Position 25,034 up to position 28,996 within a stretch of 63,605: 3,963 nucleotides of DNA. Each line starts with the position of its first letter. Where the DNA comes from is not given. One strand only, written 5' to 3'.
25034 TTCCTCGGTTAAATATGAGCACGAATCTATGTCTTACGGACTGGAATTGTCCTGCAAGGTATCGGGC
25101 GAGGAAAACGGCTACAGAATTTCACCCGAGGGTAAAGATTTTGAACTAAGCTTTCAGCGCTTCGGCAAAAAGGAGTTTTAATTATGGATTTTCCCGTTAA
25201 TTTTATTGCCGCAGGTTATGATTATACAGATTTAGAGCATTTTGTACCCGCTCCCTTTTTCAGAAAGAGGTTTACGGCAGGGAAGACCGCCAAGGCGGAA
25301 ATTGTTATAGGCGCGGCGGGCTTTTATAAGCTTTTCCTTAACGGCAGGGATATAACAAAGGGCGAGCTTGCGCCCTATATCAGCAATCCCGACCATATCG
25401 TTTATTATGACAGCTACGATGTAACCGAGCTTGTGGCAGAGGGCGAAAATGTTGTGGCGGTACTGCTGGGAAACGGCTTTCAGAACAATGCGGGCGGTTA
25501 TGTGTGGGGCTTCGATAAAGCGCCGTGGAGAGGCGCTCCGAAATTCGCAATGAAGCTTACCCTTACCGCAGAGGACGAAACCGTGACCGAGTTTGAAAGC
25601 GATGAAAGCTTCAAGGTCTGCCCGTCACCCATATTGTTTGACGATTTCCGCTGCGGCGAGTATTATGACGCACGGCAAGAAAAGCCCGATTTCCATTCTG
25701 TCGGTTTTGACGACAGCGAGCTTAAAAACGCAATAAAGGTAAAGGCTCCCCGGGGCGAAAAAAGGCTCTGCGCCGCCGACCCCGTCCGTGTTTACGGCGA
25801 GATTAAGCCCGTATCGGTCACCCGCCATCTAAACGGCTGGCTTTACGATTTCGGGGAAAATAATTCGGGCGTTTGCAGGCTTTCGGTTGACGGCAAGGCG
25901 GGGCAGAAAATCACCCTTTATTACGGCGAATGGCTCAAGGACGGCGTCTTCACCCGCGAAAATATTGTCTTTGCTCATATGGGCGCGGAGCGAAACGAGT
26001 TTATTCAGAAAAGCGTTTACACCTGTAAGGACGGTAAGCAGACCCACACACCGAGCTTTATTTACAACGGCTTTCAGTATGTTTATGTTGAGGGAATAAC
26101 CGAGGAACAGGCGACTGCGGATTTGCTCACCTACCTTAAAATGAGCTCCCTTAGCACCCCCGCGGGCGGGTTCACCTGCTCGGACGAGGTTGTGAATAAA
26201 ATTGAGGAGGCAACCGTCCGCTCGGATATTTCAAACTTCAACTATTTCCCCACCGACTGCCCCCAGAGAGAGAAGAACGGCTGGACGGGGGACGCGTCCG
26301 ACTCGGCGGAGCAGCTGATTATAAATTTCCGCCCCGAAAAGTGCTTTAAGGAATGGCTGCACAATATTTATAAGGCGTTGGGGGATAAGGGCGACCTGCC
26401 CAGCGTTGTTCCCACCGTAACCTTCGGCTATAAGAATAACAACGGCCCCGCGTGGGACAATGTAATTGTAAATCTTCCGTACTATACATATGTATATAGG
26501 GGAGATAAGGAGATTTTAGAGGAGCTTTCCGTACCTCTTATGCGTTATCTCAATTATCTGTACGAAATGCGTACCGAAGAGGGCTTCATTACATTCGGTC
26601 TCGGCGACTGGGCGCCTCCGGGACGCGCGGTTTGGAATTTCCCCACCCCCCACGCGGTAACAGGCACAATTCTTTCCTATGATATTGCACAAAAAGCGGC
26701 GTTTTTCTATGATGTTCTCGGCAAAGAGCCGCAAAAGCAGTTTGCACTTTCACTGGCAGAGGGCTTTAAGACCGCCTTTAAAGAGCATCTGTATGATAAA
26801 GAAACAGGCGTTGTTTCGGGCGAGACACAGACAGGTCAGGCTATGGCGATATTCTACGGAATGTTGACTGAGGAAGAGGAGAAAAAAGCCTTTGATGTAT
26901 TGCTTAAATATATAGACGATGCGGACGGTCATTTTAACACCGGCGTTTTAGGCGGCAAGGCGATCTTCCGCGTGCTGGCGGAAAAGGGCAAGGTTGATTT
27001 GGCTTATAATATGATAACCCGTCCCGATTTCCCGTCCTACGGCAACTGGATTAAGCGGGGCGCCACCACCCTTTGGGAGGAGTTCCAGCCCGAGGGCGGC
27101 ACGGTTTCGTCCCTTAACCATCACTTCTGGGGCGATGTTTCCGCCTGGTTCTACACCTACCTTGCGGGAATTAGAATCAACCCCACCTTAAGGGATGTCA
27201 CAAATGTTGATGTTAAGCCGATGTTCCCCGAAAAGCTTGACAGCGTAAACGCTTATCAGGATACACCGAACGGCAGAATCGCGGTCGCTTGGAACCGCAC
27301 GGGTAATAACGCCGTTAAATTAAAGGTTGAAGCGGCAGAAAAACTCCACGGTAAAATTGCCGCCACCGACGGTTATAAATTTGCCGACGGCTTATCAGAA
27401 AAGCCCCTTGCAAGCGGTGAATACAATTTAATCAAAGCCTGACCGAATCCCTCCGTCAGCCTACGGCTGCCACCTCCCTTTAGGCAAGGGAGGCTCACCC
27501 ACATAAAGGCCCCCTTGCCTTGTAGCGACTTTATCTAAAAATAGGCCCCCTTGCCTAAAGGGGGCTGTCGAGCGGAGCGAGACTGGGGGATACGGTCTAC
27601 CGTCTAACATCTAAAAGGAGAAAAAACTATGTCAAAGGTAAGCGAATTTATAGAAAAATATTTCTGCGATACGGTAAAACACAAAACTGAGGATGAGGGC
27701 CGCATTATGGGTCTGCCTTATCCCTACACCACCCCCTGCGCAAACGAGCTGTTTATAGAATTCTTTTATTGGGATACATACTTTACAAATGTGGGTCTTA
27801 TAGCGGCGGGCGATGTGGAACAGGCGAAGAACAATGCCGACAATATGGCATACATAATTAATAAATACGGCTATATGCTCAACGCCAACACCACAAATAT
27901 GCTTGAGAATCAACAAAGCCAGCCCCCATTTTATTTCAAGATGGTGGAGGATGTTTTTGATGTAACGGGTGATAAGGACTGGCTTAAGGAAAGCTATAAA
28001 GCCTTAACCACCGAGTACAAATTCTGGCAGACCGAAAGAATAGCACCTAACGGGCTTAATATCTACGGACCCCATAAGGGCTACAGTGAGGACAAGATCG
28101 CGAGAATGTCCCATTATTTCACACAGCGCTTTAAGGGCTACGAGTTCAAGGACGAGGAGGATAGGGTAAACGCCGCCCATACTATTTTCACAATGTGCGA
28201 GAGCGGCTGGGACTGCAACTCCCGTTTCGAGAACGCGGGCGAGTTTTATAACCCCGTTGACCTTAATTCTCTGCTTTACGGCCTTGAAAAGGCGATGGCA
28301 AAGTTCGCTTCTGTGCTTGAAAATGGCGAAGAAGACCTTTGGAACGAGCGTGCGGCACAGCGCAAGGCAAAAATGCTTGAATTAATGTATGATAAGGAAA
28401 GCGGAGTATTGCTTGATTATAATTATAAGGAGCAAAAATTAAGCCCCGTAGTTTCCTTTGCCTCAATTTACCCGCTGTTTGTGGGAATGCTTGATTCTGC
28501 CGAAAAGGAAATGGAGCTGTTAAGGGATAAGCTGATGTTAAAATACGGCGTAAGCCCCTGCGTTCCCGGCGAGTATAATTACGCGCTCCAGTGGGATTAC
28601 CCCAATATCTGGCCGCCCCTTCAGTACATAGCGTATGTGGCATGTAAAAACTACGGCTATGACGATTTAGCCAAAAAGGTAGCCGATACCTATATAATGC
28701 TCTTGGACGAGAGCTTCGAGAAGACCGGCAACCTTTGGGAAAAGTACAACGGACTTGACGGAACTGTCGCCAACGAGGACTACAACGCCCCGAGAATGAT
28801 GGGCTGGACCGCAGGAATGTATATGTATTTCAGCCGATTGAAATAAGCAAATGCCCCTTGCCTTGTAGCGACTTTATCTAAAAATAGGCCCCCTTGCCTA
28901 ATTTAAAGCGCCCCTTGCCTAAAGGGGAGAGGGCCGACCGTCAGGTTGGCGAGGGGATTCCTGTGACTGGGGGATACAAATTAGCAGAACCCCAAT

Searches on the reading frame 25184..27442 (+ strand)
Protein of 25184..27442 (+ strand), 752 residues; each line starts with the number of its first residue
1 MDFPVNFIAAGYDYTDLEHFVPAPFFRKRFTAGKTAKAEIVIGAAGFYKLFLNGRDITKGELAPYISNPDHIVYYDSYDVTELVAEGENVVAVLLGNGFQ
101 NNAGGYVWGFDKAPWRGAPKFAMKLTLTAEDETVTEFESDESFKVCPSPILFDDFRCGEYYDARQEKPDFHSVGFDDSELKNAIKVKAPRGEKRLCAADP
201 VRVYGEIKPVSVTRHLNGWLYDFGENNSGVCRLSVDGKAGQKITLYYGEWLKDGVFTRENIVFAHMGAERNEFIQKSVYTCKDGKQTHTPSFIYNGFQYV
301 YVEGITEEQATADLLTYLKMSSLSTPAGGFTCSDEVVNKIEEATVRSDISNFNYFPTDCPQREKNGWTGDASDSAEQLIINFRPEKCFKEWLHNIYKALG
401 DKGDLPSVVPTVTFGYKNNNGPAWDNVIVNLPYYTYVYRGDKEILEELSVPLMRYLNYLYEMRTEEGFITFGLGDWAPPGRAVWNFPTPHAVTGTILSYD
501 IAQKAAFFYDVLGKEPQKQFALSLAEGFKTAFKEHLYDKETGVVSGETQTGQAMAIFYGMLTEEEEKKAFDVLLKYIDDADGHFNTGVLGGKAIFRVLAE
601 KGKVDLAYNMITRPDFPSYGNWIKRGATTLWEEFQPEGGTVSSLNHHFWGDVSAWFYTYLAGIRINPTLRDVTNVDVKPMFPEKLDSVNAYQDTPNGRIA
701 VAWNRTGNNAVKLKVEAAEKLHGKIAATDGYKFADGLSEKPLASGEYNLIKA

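Call 9: search_protein_families(library=pfam, proteins=[window:25184-27442:+], max_evalue=0.001)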
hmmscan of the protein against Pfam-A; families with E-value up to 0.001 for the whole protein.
window:25184-27442:+ (752 aa): 4 families
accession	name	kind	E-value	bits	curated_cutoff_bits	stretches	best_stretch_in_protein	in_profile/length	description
PF17389.8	Bac_rhamnosid6H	-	6e-72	243.2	24.5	1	327-659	3-338/339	Bacterial alpha-L-rhamnosidase 6 hairpin glycosidase domain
PF08531.16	Bac_rhamnosid_N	-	5.4e-35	121.2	25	1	34-203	2-170/172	Alpha-L-rhamnosidase N-terminal domain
PF05592.18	Bac_rhamnosid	-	1.6e-16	60.5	22.2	1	218-314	7-96/102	Bacterial alpha-L-rhamnosidase concanavalin-like domain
PF17390.7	Bac_rhamnosid_C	-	1.5e-05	25.2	22.1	1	676-716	13-52/78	Bacterial alpha-L-rhamnosidase C-terminal domain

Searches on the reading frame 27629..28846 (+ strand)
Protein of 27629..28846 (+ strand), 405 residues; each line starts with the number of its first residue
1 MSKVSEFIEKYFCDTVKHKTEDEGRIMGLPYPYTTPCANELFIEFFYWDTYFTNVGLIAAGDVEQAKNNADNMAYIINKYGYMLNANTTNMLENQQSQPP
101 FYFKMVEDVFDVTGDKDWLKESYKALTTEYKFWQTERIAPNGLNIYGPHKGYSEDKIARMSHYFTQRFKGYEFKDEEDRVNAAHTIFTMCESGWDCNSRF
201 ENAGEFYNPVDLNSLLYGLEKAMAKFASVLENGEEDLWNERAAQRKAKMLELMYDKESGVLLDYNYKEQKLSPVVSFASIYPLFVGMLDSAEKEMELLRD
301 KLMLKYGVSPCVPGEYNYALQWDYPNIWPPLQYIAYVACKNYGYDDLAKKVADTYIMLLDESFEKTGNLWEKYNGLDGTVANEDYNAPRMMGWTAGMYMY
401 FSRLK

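Call 9: search_protein_families(library=pfam, proteins=[window:27629-28846:+], max_evalue=0.001)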
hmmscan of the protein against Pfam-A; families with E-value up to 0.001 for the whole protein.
window:27629-28846:+ (405 aa): 2 families
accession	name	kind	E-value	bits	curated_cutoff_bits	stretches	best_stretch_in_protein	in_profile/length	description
PF01204.24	Trehalase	-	6.1e-64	217.2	21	1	20-401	106-507/512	Trehalase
PF22422.2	MGH1-like_GH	-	1.7e-27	97.4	27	1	48-381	7-348/356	Mannosylglycerate hydrolase MGH1-like glycoside hydrolase domain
